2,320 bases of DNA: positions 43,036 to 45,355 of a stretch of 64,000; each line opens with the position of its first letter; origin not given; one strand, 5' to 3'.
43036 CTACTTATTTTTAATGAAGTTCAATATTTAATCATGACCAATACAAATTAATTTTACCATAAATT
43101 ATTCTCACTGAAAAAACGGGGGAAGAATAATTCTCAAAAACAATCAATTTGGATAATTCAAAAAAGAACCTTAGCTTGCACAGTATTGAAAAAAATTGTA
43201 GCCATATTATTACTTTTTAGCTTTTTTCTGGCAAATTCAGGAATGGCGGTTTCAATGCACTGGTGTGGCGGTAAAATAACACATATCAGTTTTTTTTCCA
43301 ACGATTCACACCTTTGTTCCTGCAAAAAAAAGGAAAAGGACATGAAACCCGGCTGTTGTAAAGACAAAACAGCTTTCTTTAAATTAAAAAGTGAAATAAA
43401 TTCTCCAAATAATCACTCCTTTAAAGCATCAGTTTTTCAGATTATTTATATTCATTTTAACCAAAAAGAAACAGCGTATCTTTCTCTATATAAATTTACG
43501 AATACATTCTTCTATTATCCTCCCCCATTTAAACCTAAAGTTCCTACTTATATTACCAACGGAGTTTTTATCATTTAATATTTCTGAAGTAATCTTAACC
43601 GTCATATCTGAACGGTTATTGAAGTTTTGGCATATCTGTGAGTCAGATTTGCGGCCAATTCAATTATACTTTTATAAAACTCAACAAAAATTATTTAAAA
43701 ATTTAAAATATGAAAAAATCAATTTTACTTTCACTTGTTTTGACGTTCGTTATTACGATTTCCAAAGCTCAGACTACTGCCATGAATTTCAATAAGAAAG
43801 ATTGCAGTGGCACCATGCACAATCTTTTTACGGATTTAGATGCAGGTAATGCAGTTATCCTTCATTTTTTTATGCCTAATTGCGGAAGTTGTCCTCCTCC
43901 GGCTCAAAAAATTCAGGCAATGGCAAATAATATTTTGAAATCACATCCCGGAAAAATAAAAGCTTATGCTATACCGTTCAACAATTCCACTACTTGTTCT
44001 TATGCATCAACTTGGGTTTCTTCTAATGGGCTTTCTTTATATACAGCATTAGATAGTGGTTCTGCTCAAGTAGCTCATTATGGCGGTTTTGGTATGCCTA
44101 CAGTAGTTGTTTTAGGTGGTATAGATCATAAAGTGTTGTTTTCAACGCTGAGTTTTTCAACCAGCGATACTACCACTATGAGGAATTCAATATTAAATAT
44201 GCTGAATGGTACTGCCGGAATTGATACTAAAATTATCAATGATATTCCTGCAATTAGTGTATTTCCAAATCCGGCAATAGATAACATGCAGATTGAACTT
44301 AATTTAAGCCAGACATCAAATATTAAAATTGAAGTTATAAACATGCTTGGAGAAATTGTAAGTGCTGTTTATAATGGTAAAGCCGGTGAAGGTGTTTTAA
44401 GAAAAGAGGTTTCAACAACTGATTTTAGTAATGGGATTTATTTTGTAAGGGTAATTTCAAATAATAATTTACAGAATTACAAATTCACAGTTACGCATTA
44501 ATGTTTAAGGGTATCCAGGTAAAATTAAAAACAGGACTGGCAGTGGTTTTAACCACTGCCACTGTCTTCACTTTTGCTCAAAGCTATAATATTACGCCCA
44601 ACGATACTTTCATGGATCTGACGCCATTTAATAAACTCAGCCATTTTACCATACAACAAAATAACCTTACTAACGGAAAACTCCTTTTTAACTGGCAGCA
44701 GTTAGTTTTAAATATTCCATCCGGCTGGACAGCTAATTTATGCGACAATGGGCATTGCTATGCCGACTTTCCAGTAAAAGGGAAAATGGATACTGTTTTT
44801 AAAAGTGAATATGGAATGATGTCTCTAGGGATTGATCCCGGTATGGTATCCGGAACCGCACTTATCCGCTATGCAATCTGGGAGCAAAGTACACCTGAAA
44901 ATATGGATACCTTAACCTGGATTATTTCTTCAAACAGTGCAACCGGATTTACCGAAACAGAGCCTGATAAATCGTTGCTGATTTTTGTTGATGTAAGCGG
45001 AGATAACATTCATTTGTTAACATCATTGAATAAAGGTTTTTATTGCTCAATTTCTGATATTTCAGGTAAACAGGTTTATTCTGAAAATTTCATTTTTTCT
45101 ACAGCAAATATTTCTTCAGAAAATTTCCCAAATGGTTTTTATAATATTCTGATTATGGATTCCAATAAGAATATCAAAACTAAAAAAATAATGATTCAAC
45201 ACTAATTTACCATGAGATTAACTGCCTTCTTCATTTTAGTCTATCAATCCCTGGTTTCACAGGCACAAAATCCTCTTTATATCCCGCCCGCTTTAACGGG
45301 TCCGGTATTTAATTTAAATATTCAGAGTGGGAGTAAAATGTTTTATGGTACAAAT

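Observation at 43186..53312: Eight consecutive T9SS-cargo genes around two multicopper oxidases: candidate cell-surface copper-oxidase system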

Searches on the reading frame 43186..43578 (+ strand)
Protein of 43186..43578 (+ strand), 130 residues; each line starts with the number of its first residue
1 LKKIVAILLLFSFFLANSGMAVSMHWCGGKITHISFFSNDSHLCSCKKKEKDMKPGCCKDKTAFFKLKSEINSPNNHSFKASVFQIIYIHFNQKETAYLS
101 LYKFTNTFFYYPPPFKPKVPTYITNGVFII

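Call 4: search_protein_families(library=pfam, proteins=[window:43186-43578:+], max_evalue=0.01)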
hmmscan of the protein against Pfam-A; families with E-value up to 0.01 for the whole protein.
window:43186-43578:+ (130 aa): 0 families

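Call 5: search_protein_families(library=ncbifam, proteins=[window:43186-43578:+], max_evalue=0.01)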
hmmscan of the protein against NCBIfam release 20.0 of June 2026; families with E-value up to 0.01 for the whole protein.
window:43186-43578:+ (130 aa): 2 families
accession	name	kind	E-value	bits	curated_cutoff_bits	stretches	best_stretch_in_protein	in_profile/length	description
NF047658.1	HYC_CC_PP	subfamily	7.3e-14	52.4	28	1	2-117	1-123/131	HYC_CC_PP family protein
NF040942.2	hypo_ExtJ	equivalog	0.0043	17.4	52.5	1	1-34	1-33/77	selenite/tellurite reduction operon protein ExtJ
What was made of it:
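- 43186..43578 (+): HYC_CC_PP small Cys-rich membrane or secreted protein. It is the first gene of the module. Motifs: HxCGGK, CxC, CCKDK, PPP. NF047658 scores 52.4 bits against a cut-off of 28 (call 5).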

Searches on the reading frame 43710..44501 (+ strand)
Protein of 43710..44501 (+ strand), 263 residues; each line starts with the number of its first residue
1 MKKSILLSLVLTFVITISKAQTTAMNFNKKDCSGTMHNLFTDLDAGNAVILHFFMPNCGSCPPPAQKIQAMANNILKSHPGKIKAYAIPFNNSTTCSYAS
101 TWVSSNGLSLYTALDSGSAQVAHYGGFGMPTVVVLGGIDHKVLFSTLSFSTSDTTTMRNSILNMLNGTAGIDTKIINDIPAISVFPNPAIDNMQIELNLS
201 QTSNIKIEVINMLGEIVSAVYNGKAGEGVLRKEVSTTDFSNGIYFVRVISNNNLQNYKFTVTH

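Call 4: search_protein_families(library=pfam, proteins=[window:43710-44501:+], max_evalue=0.01)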
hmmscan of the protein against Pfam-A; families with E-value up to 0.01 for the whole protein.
window:43710-44501:+ (263 aa): 2 families
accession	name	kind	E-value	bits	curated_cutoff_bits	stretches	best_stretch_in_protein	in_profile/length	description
PF18962.6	Por_Secre_tail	-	1.9e-12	47.7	27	1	184-259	1-73/75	Secretion system C-terminal sorting domain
PF11589.14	DUF3244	-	0.003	17.9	25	1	188-261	24-96/96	Domain of unknown function (DUF3244)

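Call 5: search_protein_families(library=ncbifam, proteins=[window:43710-44501:+], max_evalue=0.01)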
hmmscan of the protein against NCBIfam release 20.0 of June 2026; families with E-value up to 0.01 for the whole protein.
window:43710-44501:+ (263 aa): 3 families
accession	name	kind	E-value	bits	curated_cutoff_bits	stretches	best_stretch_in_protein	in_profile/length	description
TIGR04183.1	Por_Secre_tail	domain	2.3e-11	43.5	23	1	184-260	1-70/72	T9SS type A sorting domain-containing protein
NF038113.1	T9SSA_dep_M36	equivalog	4e-07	28.6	885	1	181-258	792-865/869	T9SS-dependent M36 family metallopeptidase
NF052323.1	T9SSA_dep_M6i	equivalog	6.3e-07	27.7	600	1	185-253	961-1029/1043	T9SS-dependent M6-like inactivated metalloprotease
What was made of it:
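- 43710..44501 (+): Thioredoxin-fold protein of TlpA/DsbE/ResA type with a type-A CTD. CGSC lies at 43881-43892. C32, C58, C61 and C96 are invariant, and the cis-Pro motif is MPT. TIGR04183 43.5 bits (call 5).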

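Call 30: search_solved_structures(query=A2, max_evalue=1, show_alignments=2)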
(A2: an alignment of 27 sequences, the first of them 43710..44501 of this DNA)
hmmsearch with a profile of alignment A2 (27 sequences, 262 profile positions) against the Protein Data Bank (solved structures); distinct sequences matched with E-value up to 1: 85 (the best 60 are shown).
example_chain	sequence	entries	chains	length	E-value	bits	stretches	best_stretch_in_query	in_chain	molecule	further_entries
8glk_D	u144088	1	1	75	5.3e-07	32.3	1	181-260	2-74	Endonuclease I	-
9whd_A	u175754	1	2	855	2.1e-06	30.4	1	176-257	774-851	GH167 glycoside hydrolase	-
7pzj_A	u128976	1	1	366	1.5e-05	27.5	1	148-255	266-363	Lipase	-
3gl3_A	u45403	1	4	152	3.8e-05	26.2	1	45-168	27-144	Putative Thiol:disulfide interchange protein DsbE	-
8qb1_A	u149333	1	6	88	0.00011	24.8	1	181-259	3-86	Mirolase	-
3idv_A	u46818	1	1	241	0.00011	24.7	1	47-81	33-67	Protein disulfide-isomerase A4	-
2m72_A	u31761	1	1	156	0.00012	24.6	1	44-166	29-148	Uncharacterized thioredoxin-like protein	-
9tpa_B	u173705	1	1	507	0.00024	23.6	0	33-84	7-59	Protein disulfide-isomerase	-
29te_B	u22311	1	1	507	0.00024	23.6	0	33-84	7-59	Protein disulfide-isomerase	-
2l5o_A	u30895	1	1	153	0.00046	22.7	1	23-140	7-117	Putative thioredoxin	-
8glj_D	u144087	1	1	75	0.00059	22.3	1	180-258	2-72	Por secretion system C-terminal sorting domain-containing protein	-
4gwr_A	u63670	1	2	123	0.00095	21.6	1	42-124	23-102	Protein disulfide-isomerase A6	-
2vim_A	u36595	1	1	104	0.0011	21.4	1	45-83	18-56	THIOREDOXIN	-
1x5d_A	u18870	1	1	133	0.0017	20.8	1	43-123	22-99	Protein disulfide-isomerase A6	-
5jvk_A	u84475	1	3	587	0.0027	20.2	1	178-258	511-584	Uncharacterized protein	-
5hfs_A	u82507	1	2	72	0.17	14.2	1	207-260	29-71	Gingipain R2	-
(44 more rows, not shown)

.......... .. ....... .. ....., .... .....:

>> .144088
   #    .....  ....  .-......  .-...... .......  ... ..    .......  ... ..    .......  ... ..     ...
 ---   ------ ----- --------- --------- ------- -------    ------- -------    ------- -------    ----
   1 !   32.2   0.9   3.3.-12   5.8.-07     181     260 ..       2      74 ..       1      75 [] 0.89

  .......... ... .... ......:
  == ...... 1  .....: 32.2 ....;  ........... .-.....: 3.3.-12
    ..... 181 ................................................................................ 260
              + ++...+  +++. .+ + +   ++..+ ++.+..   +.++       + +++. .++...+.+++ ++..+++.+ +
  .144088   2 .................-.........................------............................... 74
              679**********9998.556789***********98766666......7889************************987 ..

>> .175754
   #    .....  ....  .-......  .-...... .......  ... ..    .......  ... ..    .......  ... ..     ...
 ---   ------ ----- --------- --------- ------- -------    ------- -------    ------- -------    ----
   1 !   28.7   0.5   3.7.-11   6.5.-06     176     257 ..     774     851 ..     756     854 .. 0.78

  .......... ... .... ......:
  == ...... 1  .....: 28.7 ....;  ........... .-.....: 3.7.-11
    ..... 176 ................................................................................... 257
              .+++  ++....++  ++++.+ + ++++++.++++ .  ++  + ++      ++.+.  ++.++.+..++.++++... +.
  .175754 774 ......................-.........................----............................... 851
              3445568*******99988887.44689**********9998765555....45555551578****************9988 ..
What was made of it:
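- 43710..44501 (+): The profile matches 3gl3 DsbE at 3.8e-5, plus 2m72 and 2l5o (call 30).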

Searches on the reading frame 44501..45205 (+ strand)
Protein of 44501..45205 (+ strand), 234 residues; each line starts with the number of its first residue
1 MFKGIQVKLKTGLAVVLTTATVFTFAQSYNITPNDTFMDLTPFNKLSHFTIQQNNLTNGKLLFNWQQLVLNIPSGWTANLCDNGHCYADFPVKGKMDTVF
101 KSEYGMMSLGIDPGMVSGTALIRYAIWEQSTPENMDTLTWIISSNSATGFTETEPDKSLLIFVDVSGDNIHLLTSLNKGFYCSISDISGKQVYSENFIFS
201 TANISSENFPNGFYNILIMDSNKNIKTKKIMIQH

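Call 4: search_protein_families(library=pfam, proteins=[window:44501-45205:+], max_evalue=0.01)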
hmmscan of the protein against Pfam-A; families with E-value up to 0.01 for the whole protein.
window:44501-45205:+ (234 aa): 1 family
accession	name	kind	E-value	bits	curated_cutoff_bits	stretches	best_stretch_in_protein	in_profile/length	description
PF18962.6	Por_Secre_tail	-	2.2e-05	25.1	27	1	173-232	15-75/75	Secretion system C-terminal sorting domain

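Call 5: search_protein_families(library=ncbifam, proteins=[window:44501-45205:+], max_evalue=0.01)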
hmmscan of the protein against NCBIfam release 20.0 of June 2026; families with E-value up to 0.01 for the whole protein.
window:44501-45205:+ (234 aa): 2 families
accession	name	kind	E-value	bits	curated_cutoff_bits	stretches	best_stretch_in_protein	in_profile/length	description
TIGR04183.1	Por_Secre_tail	domain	3.6e-06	26.9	23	1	168-233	9-72/72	T9SS type A sorting domain-containing protein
NF033708.1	T9SS_Cterm_ChiA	domain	0.00025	20.8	40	1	183-231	5-54/55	T9SS sorting signal type C domain-containing protein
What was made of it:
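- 44501..45205 (+): CxNGxC1: a beta-sandwich domain of unknown family (CDNGHC at 44741-44758) followed by a type-A CTD. TIGR04183 26.9 bits (call 5).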

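Call 33: search_solved_structures(query=A3, max_evalue=5, show_alignments=0)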
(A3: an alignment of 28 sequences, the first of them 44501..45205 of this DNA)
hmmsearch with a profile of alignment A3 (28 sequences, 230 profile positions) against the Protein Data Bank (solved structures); distinct sequences matched with E-value up to 5: 16.
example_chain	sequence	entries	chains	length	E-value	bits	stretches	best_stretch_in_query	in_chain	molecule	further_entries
8glk_D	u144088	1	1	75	3.2e-08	36.2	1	156-229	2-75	Endonuclease I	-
5jvk_A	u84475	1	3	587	8e-08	34.9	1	137-229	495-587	Uncharacterized protein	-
8glj_D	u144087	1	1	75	8.1e-08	34.8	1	155-229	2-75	Por secretion system C-terminal sorting domain-containing protein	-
7pzj_A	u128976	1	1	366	1.6e-06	30.6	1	146-222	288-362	Lipase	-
8h97_A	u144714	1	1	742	3e-05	26.4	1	151-229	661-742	Beta-agarase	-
5uyt_A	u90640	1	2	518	7.9e-05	25.1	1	152-228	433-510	Ice-binding protein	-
8gl8_D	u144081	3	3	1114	0.00021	23.7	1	142-227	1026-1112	RemZ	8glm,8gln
8qb1_A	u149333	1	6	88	0.00041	22.7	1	169-229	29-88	Mirolase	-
7pq4_A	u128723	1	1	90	0.0072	18.6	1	151-229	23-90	Arginine-specific cysteine proteinase (Arg-gingipain)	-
5ag9_A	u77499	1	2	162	0.0093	18.3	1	111-229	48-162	Gingipain R2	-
5hfs_A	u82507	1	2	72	0.0093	18.3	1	160-229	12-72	Gingipain R2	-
5ag8_A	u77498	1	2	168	0.013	17.8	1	146-229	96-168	GINGIPAIN R2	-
1cdb_A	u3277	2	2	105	0.031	16.5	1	148-194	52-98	CD2 | HUMAN CD2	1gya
1qa9_A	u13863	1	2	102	0.077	15.3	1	150-194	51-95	HUMAN CD2 PROTEIN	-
1hnf_A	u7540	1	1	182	0.12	14.7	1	149-195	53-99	CD2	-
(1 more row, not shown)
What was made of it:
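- Closest known: T9SS type-A CTD cargo of Bacteroidota. Same: A C-terminal beta-sandwich sorting domain that matches TIGR04183 and solved CTDs (8glk_D, 8glj_D, 5hfs) (calls 5, 30, 33).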

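Call 34: find_homologous_proteins(query=window:44501-45205:+, max_evalue=0.001)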
Query window:44501-45205:+ (234 aa): 39 proteins with E <= 0.001 among 212 candidates.
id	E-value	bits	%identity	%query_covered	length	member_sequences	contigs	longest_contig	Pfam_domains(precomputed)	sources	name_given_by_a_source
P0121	2.3e-153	526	100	100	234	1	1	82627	PF18962.8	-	-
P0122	1.8e-75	271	54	97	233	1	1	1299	PF18962.8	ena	-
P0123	1.8e-73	265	53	98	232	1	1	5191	PF18962.8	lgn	-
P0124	3.3e-72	261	54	92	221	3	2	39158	PF18962.8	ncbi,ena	-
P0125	1.5e-68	249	49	88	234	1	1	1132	-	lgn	-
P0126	3.5e-67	244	47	97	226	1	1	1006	PF18962.8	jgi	jgi:hypothetical protein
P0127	3.4e-66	241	49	92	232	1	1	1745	PF18962.8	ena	-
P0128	1.5e-64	236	47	100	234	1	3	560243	PF18962.8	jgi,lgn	jgi:hypothetical protein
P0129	4.5e-63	231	47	97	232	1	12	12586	PF18962.8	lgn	-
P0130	2.4e-62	228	45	97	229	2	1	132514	PF18962.8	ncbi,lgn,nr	ncbi:MAG: Uncharacterized protein FD123_3341 [Bacteroidetes bacterium]|nr:MAG: Uncharacterized prote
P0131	6.2e-62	227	46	97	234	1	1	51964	PF18962.8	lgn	-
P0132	1.4e-58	216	45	97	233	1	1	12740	PF18962.8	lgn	-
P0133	1.3e-57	213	47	96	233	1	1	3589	PF18962.8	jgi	-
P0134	1.0e-56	210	42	97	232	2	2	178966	PF18962.8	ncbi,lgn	-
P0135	1.0e-55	207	42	97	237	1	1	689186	PF18962.8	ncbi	-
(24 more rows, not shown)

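Call 44: predict_structure(alignment_id=A4)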
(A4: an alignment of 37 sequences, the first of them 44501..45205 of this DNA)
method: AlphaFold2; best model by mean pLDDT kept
length: 234 residues; sequences in the alignment: 37
mean_pLDDT: 81.3   pTM: 0.51
mean pLDDT of the five models: 81.3, 81.2, 80.0, 79.1, 79.1
residues with pLDDT >= 90: 80; 70-90: 116; 50-70: 17; < 50: 21
segments of 3 or more residues with pLDDT < 50: 21-33, 150-156
pLDDT, mean of each block of 10 residues (from residue 1): 69 67 38 66 88 78 90 92 83 87 81 90 89 83 70 54 88 91 92 95 94 94 88 90
secondary structure, 60 per line:
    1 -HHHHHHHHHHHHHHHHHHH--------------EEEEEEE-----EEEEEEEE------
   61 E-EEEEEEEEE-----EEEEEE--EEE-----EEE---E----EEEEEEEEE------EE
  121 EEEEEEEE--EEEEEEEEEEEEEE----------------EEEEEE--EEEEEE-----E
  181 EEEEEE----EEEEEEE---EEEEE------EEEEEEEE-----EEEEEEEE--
elements in order: H2-20 E35-41 E47-54 E63-71 E77-82 E85-87 E93-95 E104-112 E119-128 E131-144 E161-166 E169-174 E180-186 E191-197 E201-205 E212-219 E225-232

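Call 46: search_protein_families(library=pfam, alignment_id=A3, max_evalue=1)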
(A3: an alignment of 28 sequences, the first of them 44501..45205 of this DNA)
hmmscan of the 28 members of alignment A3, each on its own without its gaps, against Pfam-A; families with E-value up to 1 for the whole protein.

A. member 1, window:44501-45205:+ (234 aa): 1 family
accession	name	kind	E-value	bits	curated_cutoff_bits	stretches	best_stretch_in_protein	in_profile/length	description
PF18962.6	Por_Secre_tail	-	2.2e-05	25.1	27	1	173-232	15-75/75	Secretion system C-terminal sorting domain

B. families by the number of members that match (of 28 scanned): 12 families
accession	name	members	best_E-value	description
PF18962.6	Por_Secre_tail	28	9.8e-15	Secretion system C-terminal sorting domain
PF20130.4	DUF6520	3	0.021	Family of unknown function (DUF6520)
PF05627.16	AvrRpt-cleavage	2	0.015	Cleavage site for pathogenic type III effector avirulence factor Avr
PF17963.7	Big_9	2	0.039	Bacterial Ig domain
PF19910.5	DUF6383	1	0.0037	Domain of unknown function (DUF6383)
PF19024.5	DUF5750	1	0.049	Family of unknown function (DUF5750)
PF13585.12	CHU_C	1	0.05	CHU_C Type IX secretion signal domain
PF01357.27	Expansin_C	1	0.077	Expansin C-terminal domain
PF04773.18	FecR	1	0.08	FecR protein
PF11138.13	DUF2911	1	0.11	Protein of unknown function (DUF2911)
PF10966.13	DUF2768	1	0.16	Protein of unknown function (DUF2768)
PF07495.19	Y_Y_Y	1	0.28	Y_Y_Y domain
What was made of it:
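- Checked: All 28 members of that family match it at E up to 1 (best 9.8e-15) (call 46).
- Tried and rejected: Pfam and NCBIfam gave no family for the N-terminal domains of CxNGxC1/2, Prop1 and Prop2 (calls 4, 5, 46).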

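Call 48: fold_search(model_id=the predicted structure, library=pdb)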
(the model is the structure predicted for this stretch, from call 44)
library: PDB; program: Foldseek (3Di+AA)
matches with E <= 10: 1787; with E <= 0.001: 180
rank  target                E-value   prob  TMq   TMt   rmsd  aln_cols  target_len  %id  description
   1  8jmw_A                5.8e-09  1.00  0.31  0.16  10.8       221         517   10  Fibril form of serine peptidase Vpr (released 2023-12-06)
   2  4kkq_A                8.5e-07  1.00  0.29  0.30  17.3       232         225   10  Crystal structure of Vibrio cholerae RbmA (crystal form 1) (released 2013-05-22)
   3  9ijj_4K               1.6e-06  1.00  0.33  0.21  13.6       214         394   10  In situ structure of the central apparatus in mouse sperm axoneme. (released 2025-06-04)
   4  4kkp_A                2.5e-06  1.00  0.27  0.28  17.5       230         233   11  Crystal structure of Vibrio cholerae RbmA (crystal form 2) (released 2013-05-22)
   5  2os7_D                2.9e-06  1.00  0.26  0.30  14.8       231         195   11  Caf1M periplasmic chaperone tetramer (released 2007-04-17)
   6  4be5_A                2.9e-06  1.00  0.24  0.24  18.4       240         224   11  V. cholera biofilm scaffolding protein RbmA (released 2013-12-18)
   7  3jwn_C                3.0e-06  1.00  0.27  0.31  13.6       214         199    7  Complex of FimC, FimF, FimG and FimH (released 2010-06-16)
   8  4kkp_B                3.0e-06  1.00  0.28  0.28  17.3       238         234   11  Crystal structure of Vibrio cholerae RbmA (crystal form 2) (released 2013-05-22)
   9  3q48_B                3.2e-06  1.00  0.28  0.34  13.5       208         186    8  Crystal structure of Pseudomonas aeruginosa CupB2 chaperone (released 2011-02-09)
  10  9fh8_A                3.4e-06  1.00  0.30  0.25  17.4       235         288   10  Crystal structure of the SPD-2 domain of Apis dorsata CEP192 (released 2025-03-26)
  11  4ay0_A                3.7e-06  1.00  0.28  0.33  13.7       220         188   10  High resolution crystal structure of the monomeric subunit-free Caf1M chaperone (released 2012-09-26)
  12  4kkq_B                4.4e-06  1.00  0.26  0.27  17.5       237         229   10  Crystal structure of Vibrio cholerae RbmA (crystal form 1) (released 2013-05-22)
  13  9ijj_4J               5.7e-06  1.00  0.33  0.12  13.0       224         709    9  In situ structure of the central apparatus in mouse sperm axoneme. (released 2025-06-04)
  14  7sqc_2A               6.0e-06  1.00  0.30  0.11  17.3       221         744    8  Ciliary C1 central pair apparatus isolated from Chlamydomonas reinhardtii (released 2022-04-13)
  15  2os7_F                7.5e-06  1.00  0.25  0.29  14.8       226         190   11  Caf1M periplasmic chaperone tetramer (released 2007-04-17)
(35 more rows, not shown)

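Call 77: search_protein_representatives(alignment_id=A4)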
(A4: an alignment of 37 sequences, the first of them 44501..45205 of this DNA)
Query: 37 sequences, 233 profile positions. Proteins with E-value up to 0.001 (for the whole library): 120352; up to 1e-10: 1996; up to 1e-30: 229. The best 150 are listed.
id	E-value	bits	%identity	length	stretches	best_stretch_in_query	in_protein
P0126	4.6e-92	323.9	-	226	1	9-233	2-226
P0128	4.9e-90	317.3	-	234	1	5-233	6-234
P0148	3.9e-86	304.5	-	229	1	7-233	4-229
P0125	3.8e-83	294.7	-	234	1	8-231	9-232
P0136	9.5e-83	293.4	-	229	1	3-231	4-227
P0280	7.2e-81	287.3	-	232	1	5-233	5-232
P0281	3.3e-69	249.1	-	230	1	25-233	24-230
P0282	1.1e-64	234.3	-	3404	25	176-231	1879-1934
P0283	2.9e-63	229.6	-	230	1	7-231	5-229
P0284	1.4e-62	227.4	-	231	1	6-232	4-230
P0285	6.8e-62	225.2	-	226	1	6-232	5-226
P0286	2.2e-60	220.3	-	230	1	8-233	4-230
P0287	3.8e-60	219.5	-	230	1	5-233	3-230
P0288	5.0e-60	219.1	-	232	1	6-233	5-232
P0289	5.7e-60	218.9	-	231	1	5-233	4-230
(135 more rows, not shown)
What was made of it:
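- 44501..45205 (+): About 229 clusters at 50% identity score E<=1e-30, nearly all of those listed 210-260 aa long (call 77).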
